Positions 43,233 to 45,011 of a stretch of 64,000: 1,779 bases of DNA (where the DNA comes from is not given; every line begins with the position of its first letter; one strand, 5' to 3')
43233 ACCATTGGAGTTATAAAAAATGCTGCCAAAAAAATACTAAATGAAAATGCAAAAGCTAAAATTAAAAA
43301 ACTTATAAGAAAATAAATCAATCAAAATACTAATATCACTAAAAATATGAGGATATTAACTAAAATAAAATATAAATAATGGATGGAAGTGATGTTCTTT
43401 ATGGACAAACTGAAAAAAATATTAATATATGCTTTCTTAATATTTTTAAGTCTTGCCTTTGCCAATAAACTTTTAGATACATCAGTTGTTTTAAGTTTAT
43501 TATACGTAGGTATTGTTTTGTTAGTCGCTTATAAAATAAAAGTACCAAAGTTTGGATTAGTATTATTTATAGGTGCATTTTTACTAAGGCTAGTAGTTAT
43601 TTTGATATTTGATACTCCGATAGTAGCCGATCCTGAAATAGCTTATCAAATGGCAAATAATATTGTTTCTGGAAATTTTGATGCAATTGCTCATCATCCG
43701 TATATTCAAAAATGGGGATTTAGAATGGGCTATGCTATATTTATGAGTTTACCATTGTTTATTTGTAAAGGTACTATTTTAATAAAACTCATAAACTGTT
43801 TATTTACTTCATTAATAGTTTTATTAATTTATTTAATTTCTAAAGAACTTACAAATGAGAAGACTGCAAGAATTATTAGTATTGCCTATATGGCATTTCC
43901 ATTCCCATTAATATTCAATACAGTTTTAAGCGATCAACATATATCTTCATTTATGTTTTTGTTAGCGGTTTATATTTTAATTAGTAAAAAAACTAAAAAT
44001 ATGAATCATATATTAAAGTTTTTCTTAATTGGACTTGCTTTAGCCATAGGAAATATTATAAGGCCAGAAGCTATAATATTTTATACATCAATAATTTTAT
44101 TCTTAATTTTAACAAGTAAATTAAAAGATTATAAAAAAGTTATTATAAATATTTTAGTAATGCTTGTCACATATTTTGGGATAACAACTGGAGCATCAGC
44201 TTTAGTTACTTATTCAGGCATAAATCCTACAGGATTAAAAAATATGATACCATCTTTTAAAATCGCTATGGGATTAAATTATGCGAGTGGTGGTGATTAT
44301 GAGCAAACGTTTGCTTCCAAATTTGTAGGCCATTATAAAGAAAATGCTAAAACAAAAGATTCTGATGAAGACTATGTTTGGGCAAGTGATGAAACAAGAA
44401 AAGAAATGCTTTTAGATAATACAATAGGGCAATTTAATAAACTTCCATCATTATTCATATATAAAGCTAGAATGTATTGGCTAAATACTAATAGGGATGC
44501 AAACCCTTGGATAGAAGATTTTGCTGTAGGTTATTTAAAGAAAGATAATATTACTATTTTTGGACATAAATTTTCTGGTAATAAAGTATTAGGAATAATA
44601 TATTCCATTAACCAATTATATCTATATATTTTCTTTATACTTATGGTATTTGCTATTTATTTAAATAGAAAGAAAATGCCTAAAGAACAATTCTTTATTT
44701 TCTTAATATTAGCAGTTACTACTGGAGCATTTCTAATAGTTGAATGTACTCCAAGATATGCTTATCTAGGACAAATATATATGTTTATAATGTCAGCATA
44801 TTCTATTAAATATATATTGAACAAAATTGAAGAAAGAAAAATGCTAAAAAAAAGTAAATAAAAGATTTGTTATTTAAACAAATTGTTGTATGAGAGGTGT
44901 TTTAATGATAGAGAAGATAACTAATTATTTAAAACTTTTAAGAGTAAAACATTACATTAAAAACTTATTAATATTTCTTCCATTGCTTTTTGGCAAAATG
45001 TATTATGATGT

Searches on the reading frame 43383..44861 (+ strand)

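Call 31: search_protein_families(library=pfam, proteins=[window:43383-44861:+], max_evalue=0.0001)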
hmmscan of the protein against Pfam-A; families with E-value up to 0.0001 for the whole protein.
window:43383-44861:+ (492 aa): 1 family
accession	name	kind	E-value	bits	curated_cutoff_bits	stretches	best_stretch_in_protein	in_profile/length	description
PF13231.12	PMT_2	-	9e-08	32.9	26.1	1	105-262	2-152/160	Dolichyl-phosphate-mannose-protein mannosyltransferase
